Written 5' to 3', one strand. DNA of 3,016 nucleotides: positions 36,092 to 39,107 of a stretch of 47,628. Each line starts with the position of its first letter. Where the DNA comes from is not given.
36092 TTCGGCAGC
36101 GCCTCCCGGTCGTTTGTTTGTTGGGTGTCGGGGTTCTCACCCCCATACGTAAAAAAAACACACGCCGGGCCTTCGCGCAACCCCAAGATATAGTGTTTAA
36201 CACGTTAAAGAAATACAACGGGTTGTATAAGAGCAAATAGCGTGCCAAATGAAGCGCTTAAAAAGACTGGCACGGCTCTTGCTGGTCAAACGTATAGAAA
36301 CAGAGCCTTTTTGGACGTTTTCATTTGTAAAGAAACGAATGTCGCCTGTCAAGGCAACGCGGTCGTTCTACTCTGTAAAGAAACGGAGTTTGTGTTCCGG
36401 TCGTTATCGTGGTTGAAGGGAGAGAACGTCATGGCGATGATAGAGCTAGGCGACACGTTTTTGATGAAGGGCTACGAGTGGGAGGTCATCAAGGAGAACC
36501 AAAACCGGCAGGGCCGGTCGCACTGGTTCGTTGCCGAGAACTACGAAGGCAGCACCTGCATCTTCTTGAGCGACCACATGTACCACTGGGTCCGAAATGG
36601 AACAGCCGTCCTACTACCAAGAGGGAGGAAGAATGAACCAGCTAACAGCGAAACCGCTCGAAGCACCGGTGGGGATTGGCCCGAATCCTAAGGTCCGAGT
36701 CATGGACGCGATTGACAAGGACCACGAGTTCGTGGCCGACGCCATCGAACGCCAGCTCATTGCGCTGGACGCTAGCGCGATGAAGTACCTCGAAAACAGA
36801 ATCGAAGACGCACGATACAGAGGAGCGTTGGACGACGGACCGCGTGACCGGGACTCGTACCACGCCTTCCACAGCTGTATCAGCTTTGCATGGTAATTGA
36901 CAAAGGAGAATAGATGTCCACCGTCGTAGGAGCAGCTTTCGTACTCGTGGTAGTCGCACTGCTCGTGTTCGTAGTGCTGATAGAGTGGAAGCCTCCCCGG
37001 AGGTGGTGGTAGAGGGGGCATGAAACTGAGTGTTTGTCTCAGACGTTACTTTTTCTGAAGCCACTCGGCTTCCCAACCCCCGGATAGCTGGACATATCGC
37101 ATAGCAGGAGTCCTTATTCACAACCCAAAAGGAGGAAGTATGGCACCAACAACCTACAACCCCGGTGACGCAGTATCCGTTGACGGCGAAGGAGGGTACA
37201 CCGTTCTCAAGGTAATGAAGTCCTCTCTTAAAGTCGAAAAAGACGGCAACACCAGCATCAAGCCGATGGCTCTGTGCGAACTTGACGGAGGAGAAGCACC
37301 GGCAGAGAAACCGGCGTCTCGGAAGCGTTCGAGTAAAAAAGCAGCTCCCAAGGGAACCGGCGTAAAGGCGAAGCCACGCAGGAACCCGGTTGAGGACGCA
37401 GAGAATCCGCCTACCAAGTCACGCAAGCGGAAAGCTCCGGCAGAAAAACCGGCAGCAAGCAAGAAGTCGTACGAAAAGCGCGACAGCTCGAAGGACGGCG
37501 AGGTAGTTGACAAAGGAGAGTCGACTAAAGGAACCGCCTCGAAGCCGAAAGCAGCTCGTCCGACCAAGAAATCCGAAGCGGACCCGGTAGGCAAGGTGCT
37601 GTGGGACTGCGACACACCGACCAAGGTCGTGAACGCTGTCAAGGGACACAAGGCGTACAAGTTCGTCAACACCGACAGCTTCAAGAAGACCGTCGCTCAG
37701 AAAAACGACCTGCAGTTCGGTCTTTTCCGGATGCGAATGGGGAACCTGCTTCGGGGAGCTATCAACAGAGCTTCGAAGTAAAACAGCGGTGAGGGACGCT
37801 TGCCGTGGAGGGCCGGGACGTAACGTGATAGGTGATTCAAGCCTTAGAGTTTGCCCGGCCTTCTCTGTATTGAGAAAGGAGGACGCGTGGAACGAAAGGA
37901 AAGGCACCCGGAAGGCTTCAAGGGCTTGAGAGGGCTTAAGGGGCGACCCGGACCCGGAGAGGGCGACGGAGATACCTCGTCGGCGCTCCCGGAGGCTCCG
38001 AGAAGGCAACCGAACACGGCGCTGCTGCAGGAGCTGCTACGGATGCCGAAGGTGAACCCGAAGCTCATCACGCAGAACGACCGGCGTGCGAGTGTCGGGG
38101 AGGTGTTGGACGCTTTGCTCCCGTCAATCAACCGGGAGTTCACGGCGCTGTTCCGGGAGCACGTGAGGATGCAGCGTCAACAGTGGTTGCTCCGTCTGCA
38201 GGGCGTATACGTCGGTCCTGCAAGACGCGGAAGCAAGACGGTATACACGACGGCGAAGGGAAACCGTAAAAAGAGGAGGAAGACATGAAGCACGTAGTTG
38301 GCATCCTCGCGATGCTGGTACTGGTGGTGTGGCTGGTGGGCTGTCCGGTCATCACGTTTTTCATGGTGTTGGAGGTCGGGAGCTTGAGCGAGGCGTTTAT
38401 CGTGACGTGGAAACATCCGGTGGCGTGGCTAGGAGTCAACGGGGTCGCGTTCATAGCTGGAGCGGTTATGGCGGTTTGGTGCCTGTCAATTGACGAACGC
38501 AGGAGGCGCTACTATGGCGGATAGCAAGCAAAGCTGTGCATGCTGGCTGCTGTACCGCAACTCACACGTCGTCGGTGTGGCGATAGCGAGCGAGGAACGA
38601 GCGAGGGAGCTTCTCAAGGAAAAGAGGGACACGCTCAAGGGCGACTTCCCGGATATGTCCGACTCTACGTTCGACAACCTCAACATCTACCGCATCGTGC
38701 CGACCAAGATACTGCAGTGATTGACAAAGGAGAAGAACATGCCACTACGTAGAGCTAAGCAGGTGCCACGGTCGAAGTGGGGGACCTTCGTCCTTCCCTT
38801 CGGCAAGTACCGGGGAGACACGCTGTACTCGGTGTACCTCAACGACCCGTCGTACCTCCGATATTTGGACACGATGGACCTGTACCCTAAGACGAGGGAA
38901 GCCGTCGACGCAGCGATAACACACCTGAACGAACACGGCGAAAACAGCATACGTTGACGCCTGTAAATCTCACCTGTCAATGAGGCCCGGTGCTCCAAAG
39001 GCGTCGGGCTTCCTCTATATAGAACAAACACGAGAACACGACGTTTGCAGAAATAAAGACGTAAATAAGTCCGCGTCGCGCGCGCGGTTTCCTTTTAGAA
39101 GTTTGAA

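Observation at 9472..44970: Thirteen-mer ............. occurs eight times, both as a gene-start cassette and inside genes in different frames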

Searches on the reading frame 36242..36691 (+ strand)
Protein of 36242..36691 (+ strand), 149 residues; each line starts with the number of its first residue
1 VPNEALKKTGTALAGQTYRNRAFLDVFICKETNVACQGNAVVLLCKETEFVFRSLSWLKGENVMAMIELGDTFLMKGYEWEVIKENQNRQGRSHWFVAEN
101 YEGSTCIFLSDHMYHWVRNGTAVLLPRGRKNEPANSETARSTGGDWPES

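Call 37: search_protein_families(library=pfam, proteins=[window:36242-36691:+], max_evalue=0.01)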
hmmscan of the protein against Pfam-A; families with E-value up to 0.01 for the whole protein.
window:36242-36691:+ (149 aa): 0 families

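Call 61: search_protein_families(library=pfam, proteins=[window:36242-36691:+], max_evalue=1)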
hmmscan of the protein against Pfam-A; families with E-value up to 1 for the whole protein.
window:36242-36691:+ (149 aa): 1 family
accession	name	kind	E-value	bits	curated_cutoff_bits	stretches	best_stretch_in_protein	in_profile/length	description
PF13785.11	DUF4178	-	0.047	14.3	25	1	69-131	2-67/136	Domain of unknown function (DUF4178)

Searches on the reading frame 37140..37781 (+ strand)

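Call 37: search_protein_families(library=pfam, proteins=[window:37140-37781:+], max_evalue=0.01)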
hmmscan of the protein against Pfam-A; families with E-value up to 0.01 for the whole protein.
window:37140-37781:+ (213 aa): 0 families

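Call 61: search_protein_families(library=pfam, proteins=[window:37140-37781:+], max_evalue=1)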
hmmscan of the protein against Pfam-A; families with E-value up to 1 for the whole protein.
window:37140-37781:+ (213 aa): 1 family
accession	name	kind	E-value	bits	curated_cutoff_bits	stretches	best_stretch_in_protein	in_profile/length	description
PF10310.14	DUF5427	-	0.11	11.9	25.1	1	43-152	31-130/461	Family of unknown function (DUF5427)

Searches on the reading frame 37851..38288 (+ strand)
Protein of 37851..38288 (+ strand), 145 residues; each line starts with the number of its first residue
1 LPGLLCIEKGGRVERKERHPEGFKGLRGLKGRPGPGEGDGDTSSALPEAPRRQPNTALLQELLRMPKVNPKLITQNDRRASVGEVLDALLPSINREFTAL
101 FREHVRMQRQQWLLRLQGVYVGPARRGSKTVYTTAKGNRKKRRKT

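Call 37: search_protein_families(library=pfam, proteins=[window:37851-38288:+], max_evalue=0.01)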
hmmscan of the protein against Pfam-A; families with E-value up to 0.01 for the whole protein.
window:37851-38288:+ (145 aa): 0 families

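Call 61: search_protein_families(library=pfam, proteins=[window:37851-38288:+], max_evalue=1)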
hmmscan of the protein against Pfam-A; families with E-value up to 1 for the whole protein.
window:37851-38288:+ (145 aa): 1 family
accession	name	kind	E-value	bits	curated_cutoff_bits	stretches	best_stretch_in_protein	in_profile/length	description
PF05553.16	DUF761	-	0.052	13.6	22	1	97-118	11-32/36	Cotton fibre expressed protein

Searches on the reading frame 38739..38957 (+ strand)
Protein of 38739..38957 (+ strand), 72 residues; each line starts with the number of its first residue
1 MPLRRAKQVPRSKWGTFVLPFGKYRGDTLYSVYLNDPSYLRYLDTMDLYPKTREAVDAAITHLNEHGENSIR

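Call 37: search_protein_families(library=pfam, proteins=[window:38739-38957:+], max_evalue=0.01)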
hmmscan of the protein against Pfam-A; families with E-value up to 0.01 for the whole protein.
window:38739-38957:+ (72 aa): 1 family
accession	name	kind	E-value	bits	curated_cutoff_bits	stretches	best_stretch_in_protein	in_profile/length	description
PF20600.3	ExoX-like_C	-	0.00026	20.8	26.5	1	21-42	3-24/30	Exodeoxyribonuclease X-like C-terminal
